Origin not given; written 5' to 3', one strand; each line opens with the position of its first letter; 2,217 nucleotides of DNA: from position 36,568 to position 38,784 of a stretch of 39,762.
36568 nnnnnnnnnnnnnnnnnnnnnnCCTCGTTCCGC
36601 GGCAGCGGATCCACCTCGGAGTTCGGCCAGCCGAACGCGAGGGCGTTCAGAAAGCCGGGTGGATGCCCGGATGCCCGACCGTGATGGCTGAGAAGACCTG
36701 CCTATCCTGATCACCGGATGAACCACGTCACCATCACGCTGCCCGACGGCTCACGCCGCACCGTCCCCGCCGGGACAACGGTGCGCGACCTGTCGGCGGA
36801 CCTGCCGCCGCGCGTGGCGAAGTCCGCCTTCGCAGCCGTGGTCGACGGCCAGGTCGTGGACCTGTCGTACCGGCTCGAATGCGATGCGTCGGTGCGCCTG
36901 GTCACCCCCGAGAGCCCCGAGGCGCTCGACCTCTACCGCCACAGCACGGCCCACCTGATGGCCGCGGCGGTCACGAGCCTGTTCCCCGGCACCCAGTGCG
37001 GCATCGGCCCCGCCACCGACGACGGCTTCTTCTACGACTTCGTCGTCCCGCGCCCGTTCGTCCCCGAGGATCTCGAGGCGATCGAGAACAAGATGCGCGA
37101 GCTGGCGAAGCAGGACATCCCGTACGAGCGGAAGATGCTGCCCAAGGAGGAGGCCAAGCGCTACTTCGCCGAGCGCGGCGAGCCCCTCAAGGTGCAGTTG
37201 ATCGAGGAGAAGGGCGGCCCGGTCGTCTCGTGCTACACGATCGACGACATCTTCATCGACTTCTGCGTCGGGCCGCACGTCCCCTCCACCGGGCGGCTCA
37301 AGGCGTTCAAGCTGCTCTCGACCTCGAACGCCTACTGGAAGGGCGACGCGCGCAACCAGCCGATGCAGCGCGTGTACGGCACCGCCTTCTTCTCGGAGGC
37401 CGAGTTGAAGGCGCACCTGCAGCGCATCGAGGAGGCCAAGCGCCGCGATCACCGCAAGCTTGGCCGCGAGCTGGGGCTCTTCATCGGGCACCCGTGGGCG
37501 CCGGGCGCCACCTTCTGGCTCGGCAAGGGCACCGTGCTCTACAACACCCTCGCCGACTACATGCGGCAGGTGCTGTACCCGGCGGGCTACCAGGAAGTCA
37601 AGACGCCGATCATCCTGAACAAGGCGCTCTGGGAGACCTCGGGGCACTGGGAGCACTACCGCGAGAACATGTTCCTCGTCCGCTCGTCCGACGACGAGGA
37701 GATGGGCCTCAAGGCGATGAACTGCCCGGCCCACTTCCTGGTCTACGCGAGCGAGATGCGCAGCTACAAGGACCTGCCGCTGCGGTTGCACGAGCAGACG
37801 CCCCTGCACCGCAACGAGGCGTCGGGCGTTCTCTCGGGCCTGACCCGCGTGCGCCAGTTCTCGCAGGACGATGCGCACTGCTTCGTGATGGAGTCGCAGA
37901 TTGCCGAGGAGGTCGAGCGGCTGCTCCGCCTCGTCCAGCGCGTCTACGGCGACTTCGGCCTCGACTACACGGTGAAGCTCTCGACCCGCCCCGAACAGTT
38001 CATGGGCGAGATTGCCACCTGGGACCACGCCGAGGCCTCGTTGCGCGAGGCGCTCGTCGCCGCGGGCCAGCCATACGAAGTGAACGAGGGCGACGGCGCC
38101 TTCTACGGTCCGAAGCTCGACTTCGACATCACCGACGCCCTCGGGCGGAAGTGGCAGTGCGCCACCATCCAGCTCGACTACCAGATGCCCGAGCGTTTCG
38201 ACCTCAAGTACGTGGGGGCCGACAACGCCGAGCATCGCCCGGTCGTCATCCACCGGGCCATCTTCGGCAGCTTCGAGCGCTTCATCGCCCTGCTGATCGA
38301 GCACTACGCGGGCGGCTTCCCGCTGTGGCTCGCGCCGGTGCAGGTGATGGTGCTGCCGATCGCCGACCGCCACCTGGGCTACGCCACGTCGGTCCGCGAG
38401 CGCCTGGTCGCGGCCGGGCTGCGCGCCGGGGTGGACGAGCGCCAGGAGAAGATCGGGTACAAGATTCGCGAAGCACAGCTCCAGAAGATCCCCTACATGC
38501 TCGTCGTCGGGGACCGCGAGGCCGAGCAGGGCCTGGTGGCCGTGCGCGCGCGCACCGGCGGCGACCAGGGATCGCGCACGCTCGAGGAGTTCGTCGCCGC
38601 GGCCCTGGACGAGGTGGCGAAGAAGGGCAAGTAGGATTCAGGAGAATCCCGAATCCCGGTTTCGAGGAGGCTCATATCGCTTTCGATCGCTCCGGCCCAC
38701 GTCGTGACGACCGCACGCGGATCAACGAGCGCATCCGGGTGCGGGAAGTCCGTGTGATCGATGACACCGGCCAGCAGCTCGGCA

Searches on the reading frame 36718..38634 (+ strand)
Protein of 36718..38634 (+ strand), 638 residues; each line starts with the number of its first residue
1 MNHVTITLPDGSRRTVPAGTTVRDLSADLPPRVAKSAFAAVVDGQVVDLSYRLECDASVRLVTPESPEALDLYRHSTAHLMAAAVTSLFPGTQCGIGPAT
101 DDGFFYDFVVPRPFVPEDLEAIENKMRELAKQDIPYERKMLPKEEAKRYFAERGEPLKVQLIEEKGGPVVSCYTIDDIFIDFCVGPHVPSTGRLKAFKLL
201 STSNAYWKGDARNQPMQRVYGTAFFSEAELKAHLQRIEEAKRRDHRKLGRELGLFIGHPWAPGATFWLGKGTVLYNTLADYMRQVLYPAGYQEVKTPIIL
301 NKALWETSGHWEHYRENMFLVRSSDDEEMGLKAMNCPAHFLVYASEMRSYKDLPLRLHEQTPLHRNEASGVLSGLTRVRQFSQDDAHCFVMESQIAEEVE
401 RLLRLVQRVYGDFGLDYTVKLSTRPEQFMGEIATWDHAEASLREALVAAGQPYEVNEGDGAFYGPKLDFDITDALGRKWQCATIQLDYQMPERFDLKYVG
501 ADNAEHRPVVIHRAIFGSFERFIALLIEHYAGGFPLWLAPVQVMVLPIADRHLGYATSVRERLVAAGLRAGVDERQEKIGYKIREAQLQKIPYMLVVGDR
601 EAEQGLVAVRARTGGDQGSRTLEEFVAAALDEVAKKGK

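Call 27: search_protein_families(library=pfam, proteins=[window:36718-38634:+])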
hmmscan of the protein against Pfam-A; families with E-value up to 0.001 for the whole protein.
window:36718-38634:+ (638 aa): 4 families
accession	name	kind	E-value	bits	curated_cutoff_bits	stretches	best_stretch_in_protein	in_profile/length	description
PF00587.30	tRNA-synt_2b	-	3.1e-49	167.9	29.3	1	319-530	1-179/179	tRNA synthetase class II core domain (G, H, P, S and T)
PF03129.25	HGTP_anticodon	-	3e-25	88.7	21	1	542-628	1-90/94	Anticodon binding domain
PF07973.19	tRNA_SAD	-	1.5e-13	50.9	24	1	170-220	1-44/44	Threonyl and Alanyl tRNA synthetase second additional domain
PF02824.27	TGS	-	1.4e-12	47.9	22.2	1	4-63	1-60/60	TGS domain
